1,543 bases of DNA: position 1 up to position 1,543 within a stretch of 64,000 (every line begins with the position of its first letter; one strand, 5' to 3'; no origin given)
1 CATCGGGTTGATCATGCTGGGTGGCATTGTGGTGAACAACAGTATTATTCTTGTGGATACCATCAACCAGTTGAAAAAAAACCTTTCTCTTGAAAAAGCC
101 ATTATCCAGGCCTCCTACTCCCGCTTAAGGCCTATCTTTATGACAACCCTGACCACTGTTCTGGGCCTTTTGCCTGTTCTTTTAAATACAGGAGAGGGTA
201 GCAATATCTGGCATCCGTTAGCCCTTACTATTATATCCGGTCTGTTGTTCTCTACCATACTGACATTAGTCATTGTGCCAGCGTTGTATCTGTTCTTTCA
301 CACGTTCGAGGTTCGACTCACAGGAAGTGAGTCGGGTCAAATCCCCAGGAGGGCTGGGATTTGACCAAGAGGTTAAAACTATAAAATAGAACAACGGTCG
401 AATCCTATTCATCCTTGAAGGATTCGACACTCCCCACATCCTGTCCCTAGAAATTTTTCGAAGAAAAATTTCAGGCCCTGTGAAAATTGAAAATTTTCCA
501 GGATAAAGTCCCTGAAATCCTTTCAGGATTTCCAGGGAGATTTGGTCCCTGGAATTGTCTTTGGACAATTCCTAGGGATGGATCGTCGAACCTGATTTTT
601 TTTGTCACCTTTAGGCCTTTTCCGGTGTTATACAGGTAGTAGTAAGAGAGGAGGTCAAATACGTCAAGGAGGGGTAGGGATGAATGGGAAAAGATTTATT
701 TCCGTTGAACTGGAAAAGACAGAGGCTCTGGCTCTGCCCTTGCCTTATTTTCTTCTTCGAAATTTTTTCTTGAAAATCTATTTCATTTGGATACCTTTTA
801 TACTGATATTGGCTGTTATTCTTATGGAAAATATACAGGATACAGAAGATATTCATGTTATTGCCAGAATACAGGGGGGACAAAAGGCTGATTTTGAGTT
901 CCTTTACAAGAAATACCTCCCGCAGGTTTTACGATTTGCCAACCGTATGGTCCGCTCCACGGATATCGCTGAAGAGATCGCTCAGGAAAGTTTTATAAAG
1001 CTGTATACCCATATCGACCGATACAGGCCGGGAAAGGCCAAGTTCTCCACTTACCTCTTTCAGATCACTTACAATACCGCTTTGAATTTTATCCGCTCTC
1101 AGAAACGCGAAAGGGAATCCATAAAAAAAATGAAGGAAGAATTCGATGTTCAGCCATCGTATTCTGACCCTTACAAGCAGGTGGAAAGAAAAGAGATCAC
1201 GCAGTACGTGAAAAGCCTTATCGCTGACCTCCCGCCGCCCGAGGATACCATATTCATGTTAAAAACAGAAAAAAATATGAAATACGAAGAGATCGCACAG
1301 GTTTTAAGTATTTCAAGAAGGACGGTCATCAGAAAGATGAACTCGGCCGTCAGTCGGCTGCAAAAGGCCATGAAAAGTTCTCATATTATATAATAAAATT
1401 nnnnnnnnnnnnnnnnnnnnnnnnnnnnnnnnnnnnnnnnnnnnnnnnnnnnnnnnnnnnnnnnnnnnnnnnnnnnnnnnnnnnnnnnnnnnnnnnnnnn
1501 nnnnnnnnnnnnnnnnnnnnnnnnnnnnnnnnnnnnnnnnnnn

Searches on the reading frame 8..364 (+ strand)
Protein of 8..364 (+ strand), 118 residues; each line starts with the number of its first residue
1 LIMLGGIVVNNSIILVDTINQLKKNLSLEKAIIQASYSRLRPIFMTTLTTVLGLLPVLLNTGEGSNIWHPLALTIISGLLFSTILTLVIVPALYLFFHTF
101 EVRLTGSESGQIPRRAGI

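Call 13: search_protein_families(library=pfam, proteins=[window:8-364:+])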
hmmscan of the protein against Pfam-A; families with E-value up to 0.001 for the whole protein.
window:8-364:+ (118 aa): 2 families
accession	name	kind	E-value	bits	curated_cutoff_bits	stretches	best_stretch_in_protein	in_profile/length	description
PF00873.25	ACR_tran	-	2.5e-33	115.3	28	1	1-98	922-1021/1021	AcrB/AcrD/AcrF family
PF02355.23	SecD_SecF_C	-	0.00088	19.2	20.5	0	3-97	92-186/189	Protein export membrane protein SecD/SecF, C-terminal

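Call 43: search_protein_families(library=ncbifam, proteins=[window:8-364:+], max_evalue=0.00001)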
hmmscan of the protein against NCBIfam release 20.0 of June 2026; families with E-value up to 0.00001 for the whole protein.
window:8-364:+ (118 aa): 11 families
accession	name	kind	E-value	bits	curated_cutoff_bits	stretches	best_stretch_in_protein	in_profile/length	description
NF033617.1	RND_permease_2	subfamily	8.9e-29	100.1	1250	1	1-98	909-1008/1009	multidrug efflux RND transporter permease subunit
NF007905.0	PRK10614.1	equivalog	7.9e-26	90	1774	1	2-105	911-1016/1025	multidrug efflux RND transporter permease subunit MdtC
TIGR00914.1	2A0601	subfamily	4.1e-23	81.1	701.45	1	2-100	939-1038/1051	CusA/CzcA family heavy metal efflux RND transporter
NF007798.0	PRK10503.1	equivalog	1.2e-20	72.7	1584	1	1-101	924-1026/1040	MdtB/MuxB family multidrug efflux RND transporter permease subunit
TIGR00915.1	2A0602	subfamily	5.5e-19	67.6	940.35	1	2-98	931-1029/1050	efflux RND transporter permease subunit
NF000282.2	RND_permease_1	subfamily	5.8e-18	64.2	1250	1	2-97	931-1027/1029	multidrug efflux RND transporter permease subunit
NF007133.0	PRK09579.1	equivalog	8e-16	56.8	1763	1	2-97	905-1002/1017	multidrug efflux RND transporter permease subunit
NF007842.1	PRK10555.1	equivalog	5.5e-14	51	1854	1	6-96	934-1025/1036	multidrug efflux RND transporter permease AcrD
NF007131.0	PRK09577.1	equivalog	4.3e-12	44.6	1768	1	2-96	926-1021/1045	multidrug efflux RND transporter permease subunit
NF011706.2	PRK15127.1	equivalog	6.1e-11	40.9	2150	1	6-96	936-1028/1049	multidrug efflux RND transporter permease subunit AcrB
NF000037.1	RND_perm_OqxB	exception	3.4e-10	38.4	2200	1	2-98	938-1035/1050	multidrug efflux RND transporter permease subunit OqxB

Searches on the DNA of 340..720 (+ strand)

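Call 11: search_rna_families(source=window, start=340, end=720, threshold=evalue, max_evalue=5)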
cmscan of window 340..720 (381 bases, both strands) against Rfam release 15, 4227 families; matches with E-value up to 5: 7.
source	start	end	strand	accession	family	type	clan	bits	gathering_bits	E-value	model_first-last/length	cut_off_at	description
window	492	576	-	RF03545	Flavi_ISFV_CRE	Cis-reg;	-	24.2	41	0.092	1-89/89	no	Insect-specific Flavivirus 3' UTR cis-acting replication element (CRE)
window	464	623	-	RF01459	rliE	Gene; sRNA;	-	20.1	90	0.43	1-222/222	no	Listeria sRNA rliE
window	443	579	+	RF04128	MIR8562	Gene; miRNA;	-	17.7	211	0.54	1-242/242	no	MIR8562 microRNA precursor family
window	504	546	+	RF03217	mir-3167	Gene; miRNA;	-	17.2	86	2.2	1-59/59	no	mir-3167 microRNA precursor family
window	425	530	-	RF02168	PVT1_5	Gene; lncRNA;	-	16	60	2.6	1-133/133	no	Pvt1 oncogene conserved region 5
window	340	359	+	RF01415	Flavivirus_SLIV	Cis-reg;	-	15.3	54.5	3.6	56-75/75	5'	Flavivirus 3'UTR stem loop IV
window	483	531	+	RF00276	SNORD52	Gene; snRNA; snoRNA; CD-box;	CL00063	14.4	45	2.6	1-67/67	no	Small nucleolar RNA SNORD52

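Call 66: search_dna_similar(query=window:440-585:+, collection=plasmids, mode=distant, max_evalue=1, max_rows=10)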
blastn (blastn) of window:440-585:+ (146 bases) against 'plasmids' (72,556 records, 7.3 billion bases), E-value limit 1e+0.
No match.

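Call 81: search_dna_similar(query=window:440-585:+, collection=phages, mode=distant, max_evalue=1, max_rows=5)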
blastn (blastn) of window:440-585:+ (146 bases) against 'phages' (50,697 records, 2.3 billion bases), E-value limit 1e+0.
No match.

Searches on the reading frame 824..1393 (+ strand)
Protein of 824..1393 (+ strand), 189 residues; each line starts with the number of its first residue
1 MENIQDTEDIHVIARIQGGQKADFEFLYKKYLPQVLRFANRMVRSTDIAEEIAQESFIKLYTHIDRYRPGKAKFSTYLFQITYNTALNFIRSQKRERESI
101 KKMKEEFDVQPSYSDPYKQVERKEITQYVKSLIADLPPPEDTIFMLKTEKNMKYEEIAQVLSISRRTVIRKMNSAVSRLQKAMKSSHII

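Call 43: search_protein_families(library=ncbifam, proteins=[window:824-1393:+], max_evalue=0.00001)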
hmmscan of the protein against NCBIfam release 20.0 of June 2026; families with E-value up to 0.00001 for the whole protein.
window:824-1393:+ (189 aa): 83 families (the best 25 are shown)
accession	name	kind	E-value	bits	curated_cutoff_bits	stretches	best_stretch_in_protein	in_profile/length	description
TIGR02985.1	Sig70_bacteroi1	subfamily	1.2e-36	126.4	126.4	1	23-182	2-161/162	RNA polymerase sigma-70 factor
TIGR02937.1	sigma70-ECF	superfamily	2.6e-32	111.7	42.9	1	24-183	3-165/165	sigma-70 family RNA polymerase sigma factor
NF009166.1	PRK12513.1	equivalog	4e-28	98.4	206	1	4-185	4-188/193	RNA polymerase sigma factor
NF004113.0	PRK05602.1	equivalog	2.1e-27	96.1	208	1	4-184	27-198/211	RNA polymerase sigma factor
NF007216.0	PRK09638.1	equivalog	2.7e-27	95.7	194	1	7-186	3-177/180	RNA polymerase sigma factor SigY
NF008888.0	PRK11922.1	equivalog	2.8e-27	95.8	204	1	4-183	12-196/231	RNA polymerase sigma factor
TIGR02950.1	SigM_subfam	subfamily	3.6e-26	91.9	147.95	1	25-183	3-158/159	RNA polymerase sigma factor, SigM family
NF009172.0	PRK12519.1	subfamily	7.7e-26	90.8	222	1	2-185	9-191/194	RNA polymerase sigma factor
TIGR02939.1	RpoE_Sigma70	equivalog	4.9e-25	88.7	236.15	1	7-175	5-178/190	RNA polymerase sigma factor RpoE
NF058625.1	sigma_PG0214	equivalog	2.3e-22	79.5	130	1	23-185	5-163/170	GFO_1088 family ECF-type sigma factor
NF009168.0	PRK12515.1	subfamily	1.3e-21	77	236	1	4-185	4-181/189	RNA polymerase sigma factor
NF007223.0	PRK09641.1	equivalog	3.4e-21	75.9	209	1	11-184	7-185/187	RNA polymerase sigma factor SigW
TIGR02948.1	SigW_bacill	equivalog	3e-19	69.8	243.1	1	11-184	7-185/187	RNA polymerase sigma factor SigW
NF009190.0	PRK12538.1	equivalog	3.4e-19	69.5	303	1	7-164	48-200/233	RNA polymerase sigma factor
NF007226.0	PRK09644.1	equivalog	6.8e-19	68.5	199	1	25-185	4-159/166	RNA polymerase sigma factor SigM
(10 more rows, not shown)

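Call 44: find_homologous_proteins(query=window:824-1393:+, max_evalue=1e-15)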
Query window:824-1393:+ (189 aa): 4 proteins with E <= 1e-15 among 38 candidates.
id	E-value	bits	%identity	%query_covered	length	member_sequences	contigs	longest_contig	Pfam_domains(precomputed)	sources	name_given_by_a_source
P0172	5.3e-115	399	100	100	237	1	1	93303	PF04545.23,PF04542.21,PF08281.19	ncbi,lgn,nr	ncbi:MAG: sigma-70 family RNA polymerase sigma factor [Spirochaetes bacterium]|nr:sigma-70 family RN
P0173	2.2e-38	150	51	78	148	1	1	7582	PF08279.19,PF04545.23,PF04542.21,PF08281.19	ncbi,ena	-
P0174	5.8e-18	84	33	85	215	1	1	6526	PF04545.23,PF04542.21,PF08281.19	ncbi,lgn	-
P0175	9.2e-16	76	31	93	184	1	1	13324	PF07638.18,PF04545.23,PF04542.21,PF08281.19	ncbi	-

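Call 51: find_encoding_contigs(protein=P0173, flank=8000, max_places=3)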
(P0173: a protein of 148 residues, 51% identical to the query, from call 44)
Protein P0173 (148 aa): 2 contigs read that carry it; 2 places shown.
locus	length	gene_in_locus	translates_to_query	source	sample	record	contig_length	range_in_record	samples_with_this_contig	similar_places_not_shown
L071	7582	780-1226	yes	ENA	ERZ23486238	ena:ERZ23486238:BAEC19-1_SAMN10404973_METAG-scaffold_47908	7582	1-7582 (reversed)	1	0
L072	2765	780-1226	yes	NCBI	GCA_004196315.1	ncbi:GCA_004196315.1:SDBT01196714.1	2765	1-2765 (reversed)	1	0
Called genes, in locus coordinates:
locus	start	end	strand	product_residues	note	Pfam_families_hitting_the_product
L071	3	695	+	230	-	?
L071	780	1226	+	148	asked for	PF04542:Sigma70_r2, PF08281:Sigma70_r4_2, PF04545:Sigma70_r4 (weak), PF08279:HTH_11 (weak)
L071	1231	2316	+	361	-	-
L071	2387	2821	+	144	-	-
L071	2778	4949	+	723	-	-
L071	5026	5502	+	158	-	-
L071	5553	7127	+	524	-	-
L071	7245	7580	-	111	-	?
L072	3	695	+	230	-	?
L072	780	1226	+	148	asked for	PF04542:Sigma70_r2, PF08281:Sigma70_r4_2, PF04545:Sigma70_r4 (weak), PF08279:HTH_11 (weak)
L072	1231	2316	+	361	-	-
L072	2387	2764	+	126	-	?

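Call 86: find_encoding_contigs(protein=P0172, flank=10000, max_places=3)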
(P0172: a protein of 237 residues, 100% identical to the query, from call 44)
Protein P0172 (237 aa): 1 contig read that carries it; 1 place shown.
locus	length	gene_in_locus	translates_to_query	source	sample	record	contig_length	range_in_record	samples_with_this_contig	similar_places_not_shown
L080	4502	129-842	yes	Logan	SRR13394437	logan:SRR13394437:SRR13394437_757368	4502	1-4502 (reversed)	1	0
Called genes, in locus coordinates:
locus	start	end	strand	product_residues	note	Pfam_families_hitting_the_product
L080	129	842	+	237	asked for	PF04542:Sigma70_r2, PF08281:Sigma70_r4_2, PF04545:Sigma70_r4 (weak)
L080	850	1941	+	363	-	-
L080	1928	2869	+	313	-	-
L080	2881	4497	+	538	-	PF13088:BNR_2 (faint), PF01476:LysM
